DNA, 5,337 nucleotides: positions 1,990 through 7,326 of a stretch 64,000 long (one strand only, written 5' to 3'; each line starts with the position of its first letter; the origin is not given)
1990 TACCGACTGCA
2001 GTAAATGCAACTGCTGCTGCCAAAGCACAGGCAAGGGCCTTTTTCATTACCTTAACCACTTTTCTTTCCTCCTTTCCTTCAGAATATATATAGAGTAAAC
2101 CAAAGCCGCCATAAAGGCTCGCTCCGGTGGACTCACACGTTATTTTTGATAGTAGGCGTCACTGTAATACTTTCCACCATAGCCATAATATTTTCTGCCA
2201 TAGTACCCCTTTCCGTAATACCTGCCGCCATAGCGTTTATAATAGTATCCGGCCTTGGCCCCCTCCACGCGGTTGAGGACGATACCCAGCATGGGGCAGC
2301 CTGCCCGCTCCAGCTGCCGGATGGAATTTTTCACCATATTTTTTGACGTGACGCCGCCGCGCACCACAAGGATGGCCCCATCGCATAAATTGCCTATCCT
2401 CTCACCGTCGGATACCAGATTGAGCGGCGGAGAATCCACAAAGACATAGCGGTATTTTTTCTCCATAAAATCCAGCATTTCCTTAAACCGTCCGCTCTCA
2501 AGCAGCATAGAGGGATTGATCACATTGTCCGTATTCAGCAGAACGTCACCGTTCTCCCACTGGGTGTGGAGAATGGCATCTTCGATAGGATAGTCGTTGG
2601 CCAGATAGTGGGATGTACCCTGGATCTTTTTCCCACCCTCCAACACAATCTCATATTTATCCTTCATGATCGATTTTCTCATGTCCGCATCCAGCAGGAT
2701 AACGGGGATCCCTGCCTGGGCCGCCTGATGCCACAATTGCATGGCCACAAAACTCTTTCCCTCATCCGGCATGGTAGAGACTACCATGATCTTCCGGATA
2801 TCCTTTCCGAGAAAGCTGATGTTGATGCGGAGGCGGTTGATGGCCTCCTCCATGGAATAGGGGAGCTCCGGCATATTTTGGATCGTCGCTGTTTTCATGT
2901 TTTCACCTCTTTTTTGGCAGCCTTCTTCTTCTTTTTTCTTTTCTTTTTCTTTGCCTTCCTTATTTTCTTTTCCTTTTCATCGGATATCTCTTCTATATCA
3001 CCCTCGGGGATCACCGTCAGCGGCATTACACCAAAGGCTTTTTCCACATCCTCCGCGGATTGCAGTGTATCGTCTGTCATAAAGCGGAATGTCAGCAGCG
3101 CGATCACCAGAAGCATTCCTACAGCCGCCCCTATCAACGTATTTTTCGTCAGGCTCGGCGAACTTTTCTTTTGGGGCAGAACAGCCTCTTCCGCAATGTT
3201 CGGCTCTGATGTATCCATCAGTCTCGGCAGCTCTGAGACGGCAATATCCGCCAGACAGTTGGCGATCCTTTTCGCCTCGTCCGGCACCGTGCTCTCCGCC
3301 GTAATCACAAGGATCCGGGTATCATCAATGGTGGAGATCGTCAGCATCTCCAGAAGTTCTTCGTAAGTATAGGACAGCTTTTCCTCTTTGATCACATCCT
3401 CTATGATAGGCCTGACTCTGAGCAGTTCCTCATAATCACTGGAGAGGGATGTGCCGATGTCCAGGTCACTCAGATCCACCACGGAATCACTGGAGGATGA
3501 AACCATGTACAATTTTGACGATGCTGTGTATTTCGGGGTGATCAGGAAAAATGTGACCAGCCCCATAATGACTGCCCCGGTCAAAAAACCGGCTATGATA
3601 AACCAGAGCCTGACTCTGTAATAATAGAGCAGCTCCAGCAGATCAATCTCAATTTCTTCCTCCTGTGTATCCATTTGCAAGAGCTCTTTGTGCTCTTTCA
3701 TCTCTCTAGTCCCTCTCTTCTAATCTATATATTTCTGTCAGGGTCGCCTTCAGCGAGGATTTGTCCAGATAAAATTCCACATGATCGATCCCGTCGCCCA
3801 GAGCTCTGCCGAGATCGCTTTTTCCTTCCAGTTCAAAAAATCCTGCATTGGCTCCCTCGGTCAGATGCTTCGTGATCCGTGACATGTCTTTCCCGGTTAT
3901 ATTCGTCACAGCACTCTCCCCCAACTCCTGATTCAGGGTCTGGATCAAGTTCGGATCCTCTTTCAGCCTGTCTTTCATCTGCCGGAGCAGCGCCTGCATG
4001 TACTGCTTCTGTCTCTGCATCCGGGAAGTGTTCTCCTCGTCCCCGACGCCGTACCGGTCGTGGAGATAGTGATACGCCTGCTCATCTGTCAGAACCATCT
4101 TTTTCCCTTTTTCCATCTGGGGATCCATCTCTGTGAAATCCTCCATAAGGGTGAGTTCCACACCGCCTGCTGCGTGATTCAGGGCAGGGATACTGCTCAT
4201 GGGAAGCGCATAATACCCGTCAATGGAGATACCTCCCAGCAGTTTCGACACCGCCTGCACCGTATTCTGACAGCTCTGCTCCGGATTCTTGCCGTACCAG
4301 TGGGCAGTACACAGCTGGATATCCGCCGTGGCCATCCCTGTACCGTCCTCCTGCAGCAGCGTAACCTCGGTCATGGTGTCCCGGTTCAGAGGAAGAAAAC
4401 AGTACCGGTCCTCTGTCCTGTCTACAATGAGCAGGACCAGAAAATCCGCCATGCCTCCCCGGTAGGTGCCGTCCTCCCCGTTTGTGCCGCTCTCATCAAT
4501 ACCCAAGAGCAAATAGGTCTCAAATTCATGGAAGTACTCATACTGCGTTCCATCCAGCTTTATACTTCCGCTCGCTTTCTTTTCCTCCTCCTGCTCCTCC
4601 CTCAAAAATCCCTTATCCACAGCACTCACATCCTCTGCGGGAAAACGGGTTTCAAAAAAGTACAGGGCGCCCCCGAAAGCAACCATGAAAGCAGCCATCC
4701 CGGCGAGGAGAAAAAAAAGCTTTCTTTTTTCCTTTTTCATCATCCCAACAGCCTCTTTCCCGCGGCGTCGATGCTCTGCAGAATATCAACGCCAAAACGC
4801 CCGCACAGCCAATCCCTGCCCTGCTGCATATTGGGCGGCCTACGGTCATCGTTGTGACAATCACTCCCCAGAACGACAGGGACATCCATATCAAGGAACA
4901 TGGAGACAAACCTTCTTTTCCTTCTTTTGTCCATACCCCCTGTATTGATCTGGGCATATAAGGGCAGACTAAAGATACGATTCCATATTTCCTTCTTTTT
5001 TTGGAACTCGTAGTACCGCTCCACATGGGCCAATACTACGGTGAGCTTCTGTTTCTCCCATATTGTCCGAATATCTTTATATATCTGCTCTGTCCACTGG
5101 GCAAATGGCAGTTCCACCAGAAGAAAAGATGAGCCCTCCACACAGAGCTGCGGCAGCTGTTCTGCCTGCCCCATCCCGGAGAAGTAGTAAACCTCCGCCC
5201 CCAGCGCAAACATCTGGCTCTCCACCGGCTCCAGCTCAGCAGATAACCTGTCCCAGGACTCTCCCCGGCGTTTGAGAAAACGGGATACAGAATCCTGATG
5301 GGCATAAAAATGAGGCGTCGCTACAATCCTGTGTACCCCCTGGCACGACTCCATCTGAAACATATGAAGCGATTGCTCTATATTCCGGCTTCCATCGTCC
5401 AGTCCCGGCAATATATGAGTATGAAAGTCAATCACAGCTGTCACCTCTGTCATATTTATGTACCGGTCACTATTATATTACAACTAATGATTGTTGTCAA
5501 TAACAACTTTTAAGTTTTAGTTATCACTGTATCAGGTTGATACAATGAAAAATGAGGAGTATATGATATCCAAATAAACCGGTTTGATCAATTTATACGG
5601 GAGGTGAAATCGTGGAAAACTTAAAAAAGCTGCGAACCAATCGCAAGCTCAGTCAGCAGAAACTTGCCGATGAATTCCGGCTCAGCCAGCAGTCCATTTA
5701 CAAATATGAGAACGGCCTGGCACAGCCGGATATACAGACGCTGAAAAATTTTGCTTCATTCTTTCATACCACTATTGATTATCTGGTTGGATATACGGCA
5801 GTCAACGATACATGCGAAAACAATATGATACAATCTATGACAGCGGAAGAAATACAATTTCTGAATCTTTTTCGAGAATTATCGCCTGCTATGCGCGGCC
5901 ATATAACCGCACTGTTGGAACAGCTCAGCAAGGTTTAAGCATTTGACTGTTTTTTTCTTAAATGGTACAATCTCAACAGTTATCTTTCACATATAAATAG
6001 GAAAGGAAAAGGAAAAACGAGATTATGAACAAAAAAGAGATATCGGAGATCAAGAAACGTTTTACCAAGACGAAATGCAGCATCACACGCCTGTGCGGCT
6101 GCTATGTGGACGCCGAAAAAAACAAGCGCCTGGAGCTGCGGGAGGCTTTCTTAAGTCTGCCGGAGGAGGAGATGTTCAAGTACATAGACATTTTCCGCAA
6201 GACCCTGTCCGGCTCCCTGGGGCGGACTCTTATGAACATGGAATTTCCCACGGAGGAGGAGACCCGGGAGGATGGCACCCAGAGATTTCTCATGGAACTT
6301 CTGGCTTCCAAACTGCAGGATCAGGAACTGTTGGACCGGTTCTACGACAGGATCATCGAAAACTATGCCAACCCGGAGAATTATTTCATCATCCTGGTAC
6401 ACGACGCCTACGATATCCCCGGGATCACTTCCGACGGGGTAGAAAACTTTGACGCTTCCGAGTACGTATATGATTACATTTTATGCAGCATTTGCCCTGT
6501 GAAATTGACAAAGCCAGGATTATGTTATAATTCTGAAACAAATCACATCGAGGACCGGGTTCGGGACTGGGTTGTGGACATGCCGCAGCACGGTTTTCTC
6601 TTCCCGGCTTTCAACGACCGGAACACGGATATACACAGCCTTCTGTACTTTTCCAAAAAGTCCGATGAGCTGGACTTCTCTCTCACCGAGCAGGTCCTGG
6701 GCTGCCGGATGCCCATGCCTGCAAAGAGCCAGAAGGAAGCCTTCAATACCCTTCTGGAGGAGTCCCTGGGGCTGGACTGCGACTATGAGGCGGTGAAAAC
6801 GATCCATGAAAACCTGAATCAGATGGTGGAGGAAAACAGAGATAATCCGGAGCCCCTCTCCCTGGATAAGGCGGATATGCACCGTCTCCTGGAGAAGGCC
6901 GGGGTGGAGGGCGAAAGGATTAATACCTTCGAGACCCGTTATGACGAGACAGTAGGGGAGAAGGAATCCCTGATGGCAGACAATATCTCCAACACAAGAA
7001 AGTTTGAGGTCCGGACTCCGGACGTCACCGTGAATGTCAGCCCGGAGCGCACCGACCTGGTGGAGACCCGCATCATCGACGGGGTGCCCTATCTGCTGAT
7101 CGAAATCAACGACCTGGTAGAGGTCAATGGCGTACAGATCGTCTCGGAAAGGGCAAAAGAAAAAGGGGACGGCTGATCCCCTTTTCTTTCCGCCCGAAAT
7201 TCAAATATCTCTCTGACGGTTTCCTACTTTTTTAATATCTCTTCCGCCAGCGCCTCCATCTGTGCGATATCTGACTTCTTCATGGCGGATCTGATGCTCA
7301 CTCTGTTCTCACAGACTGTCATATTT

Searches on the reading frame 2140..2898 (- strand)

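Call 63: search_protein_families(library=pfam, proteins=[window:2140-2898:-], max_evalue=0.00001)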
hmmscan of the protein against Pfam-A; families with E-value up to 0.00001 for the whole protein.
window:2140-2898:- (252 aa): 2 families
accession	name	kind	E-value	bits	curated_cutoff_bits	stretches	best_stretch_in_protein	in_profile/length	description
PF13614.12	AAA_31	-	1e-06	29.3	27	1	47-158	14-127/177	AAA domain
PF01656.29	CbiA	-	3e-06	27.7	25.4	1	37-215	1-87/125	CobQ/CobB/MinD/ParA nucleotide binding domain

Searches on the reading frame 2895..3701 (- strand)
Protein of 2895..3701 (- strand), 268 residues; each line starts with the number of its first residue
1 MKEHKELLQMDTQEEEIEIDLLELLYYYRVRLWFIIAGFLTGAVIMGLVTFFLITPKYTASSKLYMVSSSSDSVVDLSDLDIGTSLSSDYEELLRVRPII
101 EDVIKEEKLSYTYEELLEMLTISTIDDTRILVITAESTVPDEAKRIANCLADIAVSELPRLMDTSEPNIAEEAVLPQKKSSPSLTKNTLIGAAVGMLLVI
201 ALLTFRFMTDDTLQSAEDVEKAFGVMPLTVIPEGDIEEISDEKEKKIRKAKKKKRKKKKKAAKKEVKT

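Call 63: search_protein_families(library=pfam, proteins=[window:2895-3701:-], max_evalue=0.00001)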
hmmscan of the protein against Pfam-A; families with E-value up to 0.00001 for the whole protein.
window:2895-3701:- (268 aa): 1 family
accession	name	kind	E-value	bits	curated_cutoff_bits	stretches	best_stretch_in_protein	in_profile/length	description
PF02706.20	Wzz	-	1.5e-10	41.7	25.5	1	18-106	2-90/91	Chain length determinant protein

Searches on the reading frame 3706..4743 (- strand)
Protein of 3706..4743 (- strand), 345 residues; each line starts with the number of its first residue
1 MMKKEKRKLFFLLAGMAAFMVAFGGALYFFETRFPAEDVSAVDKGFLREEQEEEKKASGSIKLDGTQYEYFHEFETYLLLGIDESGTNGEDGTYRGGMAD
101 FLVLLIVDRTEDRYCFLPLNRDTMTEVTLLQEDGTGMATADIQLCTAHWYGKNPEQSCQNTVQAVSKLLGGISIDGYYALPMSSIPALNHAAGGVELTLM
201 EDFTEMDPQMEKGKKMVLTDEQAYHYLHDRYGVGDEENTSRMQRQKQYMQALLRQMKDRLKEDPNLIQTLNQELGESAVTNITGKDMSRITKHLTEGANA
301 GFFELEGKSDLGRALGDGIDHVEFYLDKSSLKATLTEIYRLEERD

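Call 63: search_protein_families(library=pfam, proteins=[window:3706-4743:-], max_evalue=0.00001)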
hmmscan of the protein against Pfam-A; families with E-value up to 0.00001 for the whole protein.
window:3706-4743:- (345 aa): 1 family
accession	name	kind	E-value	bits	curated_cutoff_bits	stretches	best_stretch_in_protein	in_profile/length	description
PF03816.19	LytR_cpsA_psr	-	5.1e-18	66.1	24.6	1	99-257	2-149/150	LytR_cpsA_psr family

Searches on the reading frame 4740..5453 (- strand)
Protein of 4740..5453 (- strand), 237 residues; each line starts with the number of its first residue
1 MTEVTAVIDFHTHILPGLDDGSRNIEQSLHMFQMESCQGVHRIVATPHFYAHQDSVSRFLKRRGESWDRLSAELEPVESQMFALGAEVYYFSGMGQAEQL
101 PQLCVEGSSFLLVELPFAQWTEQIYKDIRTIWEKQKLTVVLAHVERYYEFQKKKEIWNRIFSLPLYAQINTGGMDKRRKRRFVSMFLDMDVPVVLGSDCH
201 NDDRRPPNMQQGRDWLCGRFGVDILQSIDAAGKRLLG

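Call 63: search_protein_families(library=pfam, proteins=[window:4740-5453:-], max_evalue=0.00001)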
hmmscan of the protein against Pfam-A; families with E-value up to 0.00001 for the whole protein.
window:4740-5453:- (237 aa): 1 family
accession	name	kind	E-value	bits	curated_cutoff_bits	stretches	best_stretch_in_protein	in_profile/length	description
PF19567.5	CpsB_CapC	-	8.9e-39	133.7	27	1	7-228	1-224/234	Capsular polysaccharide synthesis, CpsB/CapC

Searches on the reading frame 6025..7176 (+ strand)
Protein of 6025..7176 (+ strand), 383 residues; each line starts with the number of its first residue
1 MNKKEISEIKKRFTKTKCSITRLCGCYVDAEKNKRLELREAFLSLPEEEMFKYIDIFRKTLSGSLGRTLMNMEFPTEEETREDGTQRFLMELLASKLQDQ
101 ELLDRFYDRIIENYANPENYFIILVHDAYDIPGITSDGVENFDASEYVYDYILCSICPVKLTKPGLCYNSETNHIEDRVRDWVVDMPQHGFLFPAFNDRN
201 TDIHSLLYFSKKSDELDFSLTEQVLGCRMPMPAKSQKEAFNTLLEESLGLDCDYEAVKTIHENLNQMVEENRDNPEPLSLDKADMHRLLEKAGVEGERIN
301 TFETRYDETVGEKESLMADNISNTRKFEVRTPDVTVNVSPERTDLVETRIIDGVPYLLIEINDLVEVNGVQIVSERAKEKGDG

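Call 63: search_protein_families(library=pfam, proteins=[window:6025-7176:+], max_evalue=0.00001)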
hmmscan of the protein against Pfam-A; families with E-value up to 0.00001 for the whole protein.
window:6025-7176:+ (383 aa): 1 family
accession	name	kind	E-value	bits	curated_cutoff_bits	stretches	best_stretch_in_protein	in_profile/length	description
PF14199.11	DUF4317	-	4.5e-160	533.3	27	1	1-370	1-370/370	Domain of unknown function (DUF4317)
